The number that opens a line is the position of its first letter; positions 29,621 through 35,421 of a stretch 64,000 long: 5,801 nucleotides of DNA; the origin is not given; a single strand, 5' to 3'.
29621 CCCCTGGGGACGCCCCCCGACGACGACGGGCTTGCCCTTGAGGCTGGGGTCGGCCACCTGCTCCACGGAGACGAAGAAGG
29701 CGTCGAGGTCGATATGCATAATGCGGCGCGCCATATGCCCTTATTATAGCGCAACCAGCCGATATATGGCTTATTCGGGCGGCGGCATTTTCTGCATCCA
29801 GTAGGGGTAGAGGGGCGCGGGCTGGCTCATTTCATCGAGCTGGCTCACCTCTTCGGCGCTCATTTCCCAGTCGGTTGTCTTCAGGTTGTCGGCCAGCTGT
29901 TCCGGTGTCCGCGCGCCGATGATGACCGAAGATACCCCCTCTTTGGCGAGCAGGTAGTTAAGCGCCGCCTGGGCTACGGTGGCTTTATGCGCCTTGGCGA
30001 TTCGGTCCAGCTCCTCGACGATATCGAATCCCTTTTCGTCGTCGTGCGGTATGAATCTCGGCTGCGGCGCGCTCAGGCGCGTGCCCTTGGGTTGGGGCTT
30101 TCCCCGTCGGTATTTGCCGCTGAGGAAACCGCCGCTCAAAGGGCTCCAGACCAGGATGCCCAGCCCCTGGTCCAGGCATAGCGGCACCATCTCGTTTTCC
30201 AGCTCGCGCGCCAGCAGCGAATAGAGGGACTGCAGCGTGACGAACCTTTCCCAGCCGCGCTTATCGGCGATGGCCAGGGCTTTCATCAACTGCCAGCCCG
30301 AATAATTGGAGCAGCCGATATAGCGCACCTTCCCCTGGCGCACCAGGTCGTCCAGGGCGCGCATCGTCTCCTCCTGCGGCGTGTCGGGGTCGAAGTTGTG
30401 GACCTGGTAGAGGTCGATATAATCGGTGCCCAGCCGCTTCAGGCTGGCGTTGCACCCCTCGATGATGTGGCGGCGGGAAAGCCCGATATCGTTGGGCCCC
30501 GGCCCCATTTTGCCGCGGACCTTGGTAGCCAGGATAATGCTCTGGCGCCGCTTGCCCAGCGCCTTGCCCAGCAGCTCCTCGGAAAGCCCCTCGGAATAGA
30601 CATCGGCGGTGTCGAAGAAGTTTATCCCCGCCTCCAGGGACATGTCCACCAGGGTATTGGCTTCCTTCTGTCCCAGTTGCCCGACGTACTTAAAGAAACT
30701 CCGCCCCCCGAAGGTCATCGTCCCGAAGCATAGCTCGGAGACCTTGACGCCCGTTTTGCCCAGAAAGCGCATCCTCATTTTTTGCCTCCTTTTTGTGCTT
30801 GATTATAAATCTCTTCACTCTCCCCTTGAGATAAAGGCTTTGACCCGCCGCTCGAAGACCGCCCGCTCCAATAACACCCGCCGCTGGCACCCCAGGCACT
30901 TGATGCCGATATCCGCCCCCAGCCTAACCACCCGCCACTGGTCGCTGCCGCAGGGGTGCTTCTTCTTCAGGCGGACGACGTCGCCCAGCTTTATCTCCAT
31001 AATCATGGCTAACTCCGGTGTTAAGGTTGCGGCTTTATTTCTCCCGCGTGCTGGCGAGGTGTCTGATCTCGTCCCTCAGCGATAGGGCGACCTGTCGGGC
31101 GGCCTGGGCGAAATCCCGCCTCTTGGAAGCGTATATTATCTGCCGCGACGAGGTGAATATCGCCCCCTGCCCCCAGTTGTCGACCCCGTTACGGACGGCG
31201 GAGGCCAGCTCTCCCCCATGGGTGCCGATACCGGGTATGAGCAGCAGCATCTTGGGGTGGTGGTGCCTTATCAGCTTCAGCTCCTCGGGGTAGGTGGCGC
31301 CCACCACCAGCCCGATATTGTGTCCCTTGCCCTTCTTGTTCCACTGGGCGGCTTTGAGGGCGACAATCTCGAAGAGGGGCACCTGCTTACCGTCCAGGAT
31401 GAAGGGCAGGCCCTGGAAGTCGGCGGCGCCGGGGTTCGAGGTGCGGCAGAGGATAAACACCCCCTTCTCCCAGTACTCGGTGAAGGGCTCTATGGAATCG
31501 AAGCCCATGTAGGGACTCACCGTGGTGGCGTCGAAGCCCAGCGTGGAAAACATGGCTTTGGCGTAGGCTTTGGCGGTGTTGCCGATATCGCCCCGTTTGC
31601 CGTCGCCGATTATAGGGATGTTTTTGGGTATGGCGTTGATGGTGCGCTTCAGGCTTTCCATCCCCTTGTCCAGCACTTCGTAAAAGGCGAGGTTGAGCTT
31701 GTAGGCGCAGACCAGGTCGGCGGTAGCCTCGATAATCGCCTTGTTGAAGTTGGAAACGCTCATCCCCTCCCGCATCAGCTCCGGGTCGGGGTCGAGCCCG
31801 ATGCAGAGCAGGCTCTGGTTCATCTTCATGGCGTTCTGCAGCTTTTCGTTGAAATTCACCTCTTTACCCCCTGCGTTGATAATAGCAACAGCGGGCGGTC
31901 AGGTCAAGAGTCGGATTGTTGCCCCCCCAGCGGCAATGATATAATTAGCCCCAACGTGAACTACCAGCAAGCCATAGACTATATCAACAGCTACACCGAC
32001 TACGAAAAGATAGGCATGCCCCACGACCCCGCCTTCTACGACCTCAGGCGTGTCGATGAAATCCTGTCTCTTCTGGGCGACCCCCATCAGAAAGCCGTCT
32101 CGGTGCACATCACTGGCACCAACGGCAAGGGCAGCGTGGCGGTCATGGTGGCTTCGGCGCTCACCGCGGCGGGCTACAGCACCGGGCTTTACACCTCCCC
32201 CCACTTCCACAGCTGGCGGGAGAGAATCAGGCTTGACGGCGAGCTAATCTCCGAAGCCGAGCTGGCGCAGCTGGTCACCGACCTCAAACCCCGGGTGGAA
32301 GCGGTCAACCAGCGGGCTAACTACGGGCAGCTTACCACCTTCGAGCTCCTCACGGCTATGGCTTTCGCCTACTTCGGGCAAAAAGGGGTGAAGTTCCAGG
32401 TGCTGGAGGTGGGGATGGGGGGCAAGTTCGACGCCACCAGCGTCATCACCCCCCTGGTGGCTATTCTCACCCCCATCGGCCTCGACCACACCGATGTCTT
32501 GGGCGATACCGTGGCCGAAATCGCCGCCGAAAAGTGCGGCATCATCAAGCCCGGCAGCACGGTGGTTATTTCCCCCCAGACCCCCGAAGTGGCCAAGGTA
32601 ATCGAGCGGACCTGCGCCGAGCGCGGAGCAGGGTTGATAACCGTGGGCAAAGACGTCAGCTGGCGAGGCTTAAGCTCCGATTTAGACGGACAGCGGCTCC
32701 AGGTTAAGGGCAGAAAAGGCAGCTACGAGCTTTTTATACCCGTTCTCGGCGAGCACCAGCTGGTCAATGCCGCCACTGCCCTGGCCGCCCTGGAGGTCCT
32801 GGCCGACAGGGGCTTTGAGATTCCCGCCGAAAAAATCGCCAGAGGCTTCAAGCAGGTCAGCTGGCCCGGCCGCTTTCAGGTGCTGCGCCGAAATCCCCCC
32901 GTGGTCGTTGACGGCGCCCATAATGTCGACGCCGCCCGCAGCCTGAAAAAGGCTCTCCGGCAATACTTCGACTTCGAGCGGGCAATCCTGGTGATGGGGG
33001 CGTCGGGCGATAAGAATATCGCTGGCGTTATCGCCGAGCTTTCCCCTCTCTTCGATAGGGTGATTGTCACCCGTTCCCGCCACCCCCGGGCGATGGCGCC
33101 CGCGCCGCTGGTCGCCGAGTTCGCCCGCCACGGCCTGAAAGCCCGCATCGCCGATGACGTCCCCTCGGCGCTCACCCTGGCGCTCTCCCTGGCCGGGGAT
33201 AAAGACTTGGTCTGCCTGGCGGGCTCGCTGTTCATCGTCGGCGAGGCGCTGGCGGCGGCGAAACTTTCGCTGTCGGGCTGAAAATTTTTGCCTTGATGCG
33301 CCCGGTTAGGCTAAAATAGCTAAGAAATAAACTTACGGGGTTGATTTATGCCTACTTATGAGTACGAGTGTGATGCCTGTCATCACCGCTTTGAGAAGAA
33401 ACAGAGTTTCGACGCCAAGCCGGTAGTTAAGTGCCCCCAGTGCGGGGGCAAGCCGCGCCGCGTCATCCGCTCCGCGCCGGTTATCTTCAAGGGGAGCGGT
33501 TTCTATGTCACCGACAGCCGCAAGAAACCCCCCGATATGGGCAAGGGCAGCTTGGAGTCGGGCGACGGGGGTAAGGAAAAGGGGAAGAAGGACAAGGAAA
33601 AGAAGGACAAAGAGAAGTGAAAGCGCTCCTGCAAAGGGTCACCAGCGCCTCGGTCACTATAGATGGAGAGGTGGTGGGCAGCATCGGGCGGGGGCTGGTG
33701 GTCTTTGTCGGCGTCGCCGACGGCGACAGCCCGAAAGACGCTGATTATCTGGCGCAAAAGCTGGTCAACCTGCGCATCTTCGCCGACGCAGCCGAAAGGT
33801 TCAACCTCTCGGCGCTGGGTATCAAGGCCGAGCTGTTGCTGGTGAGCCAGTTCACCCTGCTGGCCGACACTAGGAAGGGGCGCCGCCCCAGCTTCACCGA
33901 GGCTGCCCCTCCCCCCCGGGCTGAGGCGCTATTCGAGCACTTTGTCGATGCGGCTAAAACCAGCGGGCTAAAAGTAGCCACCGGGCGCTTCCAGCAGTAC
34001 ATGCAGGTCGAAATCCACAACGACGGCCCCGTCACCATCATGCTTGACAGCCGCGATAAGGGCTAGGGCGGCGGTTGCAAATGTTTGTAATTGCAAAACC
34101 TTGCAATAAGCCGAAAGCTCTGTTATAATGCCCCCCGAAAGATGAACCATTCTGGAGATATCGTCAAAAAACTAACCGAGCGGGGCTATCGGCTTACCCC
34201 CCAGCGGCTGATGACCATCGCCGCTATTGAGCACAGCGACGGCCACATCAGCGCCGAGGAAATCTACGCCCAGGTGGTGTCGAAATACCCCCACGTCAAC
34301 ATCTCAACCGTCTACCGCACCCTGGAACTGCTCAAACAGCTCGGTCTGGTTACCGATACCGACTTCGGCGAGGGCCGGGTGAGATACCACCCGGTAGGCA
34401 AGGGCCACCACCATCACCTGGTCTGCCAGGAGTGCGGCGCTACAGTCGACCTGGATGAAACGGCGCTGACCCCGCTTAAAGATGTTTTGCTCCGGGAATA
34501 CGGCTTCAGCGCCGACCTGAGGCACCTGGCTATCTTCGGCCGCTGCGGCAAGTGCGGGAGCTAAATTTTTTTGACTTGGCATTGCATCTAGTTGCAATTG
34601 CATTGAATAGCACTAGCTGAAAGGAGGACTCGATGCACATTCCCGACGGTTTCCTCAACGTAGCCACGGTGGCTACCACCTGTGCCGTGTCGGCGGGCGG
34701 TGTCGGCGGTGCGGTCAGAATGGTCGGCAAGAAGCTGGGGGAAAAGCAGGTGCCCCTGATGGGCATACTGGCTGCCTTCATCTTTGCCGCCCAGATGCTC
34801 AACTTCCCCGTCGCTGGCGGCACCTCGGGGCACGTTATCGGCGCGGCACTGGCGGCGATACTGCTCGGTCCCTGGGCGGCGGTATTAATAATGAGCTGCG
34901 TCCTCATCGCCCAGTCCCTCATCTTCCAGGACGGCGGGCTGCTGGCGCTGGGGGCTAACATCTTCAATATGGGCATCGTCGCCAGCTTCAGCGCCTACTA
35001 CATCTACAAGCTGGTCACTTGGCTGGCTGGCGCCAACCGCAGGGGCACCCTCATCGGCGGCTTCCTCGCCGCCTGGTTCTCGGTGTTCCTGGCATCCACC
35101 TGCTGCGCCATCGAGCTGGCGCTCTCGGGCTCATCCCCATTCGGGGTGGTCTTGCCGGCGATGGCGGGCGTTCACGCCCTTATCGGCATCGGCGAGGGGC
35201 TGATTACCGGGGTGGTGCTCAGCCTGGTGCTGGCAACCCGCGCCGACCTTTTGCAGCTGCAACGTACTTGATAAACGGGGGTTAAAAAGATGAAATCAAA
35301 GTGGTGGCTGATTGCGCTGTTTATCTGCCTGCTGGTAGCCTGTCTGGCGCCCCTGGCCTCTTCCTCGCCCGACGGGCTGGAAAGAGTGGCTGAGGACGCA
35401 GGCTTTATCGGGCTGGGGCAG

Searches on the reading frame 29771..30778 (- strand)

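Call 69: search_protein_families(library=pfam, proteins=[window:29771-30778:-], max_evalue=0.001)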
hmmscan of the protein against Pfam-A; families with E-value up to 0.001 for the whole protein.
window:29771-30778:- (335 aa): 1 family
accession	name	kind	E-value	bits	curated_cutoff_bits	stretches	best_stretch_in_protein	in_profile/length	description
PF00248.27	Aldo_ket_red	-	1.3e-82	277.6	24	1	15-317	1-289/291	Aldo/keto reductase family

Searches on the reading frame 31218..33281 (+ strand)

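Call 69: search_protein_families(library=pfam, proteins=[window:31218-33281:+], max_evalue=0.001)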
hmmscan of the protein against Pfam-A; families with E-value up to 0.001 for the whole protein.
window:31218-33281:+ (687 aa): 2 families
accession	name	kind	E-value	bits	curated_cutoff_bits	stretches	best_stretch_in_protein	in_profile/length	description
PF02875.26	Mur_ligase_C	-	1.6e-23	84.3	28.4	1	551-670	1-126/127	Mur ligase, glutamate ligase domain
PF08245.18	Mur_ligase_M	-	1.6e-17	64.6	24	1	298-524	1-199/200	Mur ligase middle domain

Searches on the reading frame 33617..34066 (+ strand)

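Call 69: search_protein_families(library=pfam, proteins=[window:33617-34066:+], max_evalue=0.001)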
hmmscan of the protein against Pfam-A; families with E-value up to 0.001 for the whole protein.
window:33617-34066:+ (149 aa): 1 family
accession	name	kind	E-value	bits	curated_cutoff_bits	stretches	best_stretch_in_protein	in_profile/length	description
PF02580.21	Tyr_Deacylase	-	9e-56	188.6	25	1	2-144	1-144/144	D-Tyr-tRNA(Tyr) deacylase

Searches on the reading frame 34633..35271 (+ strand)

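Call 69: search_protein_families(library=pfam, proteins=[window:34633-35271:+], max_evalue=0.001)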
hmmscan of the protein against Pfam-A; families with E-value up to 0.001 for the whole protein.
window:34633-35271:+ (212 aa): 1 family
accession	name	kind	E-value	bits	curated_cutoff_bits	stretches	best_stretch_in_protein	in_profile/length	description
PF01891.21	CbiM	-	3.6e-63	213.5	23.1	1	2-206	1-205/205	Cobalt uptake substrate-specific transmembrane region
